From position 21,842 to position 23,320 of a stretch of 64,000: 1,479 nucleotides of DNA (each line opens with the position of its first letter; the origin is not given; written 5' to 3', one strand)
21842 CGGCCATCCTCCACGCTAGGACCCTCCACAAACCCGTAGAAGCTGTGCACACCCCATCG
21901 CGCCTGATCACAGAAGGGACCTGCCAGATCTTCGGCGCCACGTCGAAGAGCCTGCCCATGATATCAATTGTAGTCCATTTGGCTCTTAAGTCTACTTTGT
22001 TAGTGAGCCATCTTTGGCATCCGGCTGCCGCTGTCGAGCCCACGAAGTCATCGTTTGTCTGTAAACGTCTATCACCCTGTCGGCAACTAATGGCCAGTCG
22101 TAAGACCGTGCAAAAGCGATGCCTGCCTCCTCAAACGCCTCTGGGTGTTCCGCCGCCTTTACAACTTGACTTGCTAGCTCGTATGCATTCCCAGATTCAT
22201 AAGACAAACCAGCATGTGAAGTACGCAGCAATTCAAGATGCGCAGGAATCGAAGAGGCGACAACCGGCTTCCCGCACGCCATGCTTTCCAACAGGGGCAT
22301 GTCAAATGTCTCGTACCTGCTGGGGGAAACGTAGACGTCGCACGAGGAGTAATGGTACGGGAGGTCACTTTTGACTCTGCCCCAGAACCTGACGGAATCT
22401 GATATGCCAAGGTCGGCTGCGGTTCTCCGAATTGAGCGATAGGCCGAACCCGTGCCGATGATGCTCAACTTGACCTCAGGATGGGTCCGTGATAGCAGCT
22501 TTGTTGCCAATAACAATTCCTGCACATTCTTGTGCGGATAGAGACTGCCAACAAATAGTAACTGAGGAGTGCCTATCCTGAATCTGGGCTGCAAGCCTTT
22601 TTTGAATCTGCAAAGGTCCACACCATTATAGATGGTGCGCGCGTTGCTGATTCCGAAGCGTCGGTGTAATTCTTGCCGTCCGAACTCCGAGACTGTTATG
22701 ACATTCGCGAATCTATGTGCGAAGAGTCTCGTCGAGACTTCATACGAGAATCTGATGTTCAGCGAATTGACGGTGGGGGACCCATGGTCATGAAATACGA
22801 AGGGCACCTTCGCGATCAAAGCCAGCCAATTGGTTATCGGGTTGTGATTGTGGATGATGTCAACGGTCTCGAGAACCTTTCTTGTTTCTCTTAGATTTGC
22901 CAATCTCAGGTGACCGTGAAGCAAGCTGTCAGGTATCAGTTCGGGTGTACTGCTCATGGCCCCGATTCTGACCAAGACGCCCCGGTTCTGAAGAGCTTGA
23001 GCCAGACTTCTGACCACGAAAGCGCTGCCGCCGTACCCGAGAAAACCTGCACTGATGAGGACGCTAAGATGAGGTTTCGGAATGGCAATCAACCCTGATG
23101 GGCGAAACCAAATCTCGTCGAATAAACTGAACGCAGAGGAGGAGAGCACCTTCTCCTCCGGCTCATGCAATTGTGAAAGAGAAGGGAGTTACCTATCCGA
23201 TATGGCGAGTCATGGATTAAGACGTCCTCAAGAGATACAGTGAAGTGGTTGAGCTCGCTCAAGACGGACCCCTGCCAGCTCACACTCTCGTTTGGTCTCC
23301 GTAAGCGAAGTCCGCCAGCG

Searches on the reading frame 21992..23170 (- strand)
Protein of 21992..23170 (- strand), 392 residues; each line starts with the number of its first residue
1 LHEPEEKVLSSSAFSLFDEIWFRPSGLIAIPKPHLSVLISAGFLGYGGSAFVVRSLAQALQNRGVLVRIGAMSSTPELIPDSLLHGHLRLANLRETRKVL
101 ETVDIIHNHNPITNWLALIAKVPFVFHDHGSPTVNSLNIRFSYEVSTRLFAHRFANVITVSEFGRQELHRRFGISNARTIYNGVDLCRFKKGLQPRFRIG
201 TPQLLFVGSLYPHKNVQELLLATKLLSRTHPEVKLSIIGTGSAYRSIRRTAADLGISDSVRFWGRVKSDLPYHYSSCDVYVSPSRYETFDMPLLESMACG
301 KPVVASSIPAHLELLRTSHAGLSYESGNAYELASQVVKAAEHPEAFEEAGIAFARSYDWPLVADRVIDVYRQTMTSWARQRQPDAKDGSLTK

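Call 66: search_protein_families(library=pfam, proteins=[window:21992-23170:-], max_evalue=0.0001)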
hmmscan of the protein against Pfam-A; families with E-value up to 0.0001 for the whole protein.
window:21992-23170:- (392 aa): 6 families
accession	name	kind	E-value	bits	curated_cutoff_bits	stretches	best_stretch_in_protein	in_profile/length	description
PF00534.26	Glycos_transf_1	-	9.5e-33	113.6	26.4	1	201-344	15-160/172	Glycosyl transferases group 1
PF13692.12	Glyco_trans_1_4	-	8.3e-32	110.8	27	1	202-340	2-140/142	Glycosyl transferases group 1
PF13439.12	Glyco_transf_4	-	5.5e-19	69.3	28.5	1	46-186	1-168/170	Glycosyltransferase Family 4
PF13579.12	Glyco_trans_4_4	-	1.8e-11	45.1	29.7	1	47-182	1-157/158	Glycosyl transferase 4-like domain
PF13524.12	Glyco_trans_1_2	-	6.5e-06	26.6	25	1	229-349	11-121/144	Glycosyl transferase-like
PF20706.3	GT4-conflict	-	2.5e-05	23.9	26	1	195-318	192-323/385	Family 4 Glycosyltransferase in conflict systems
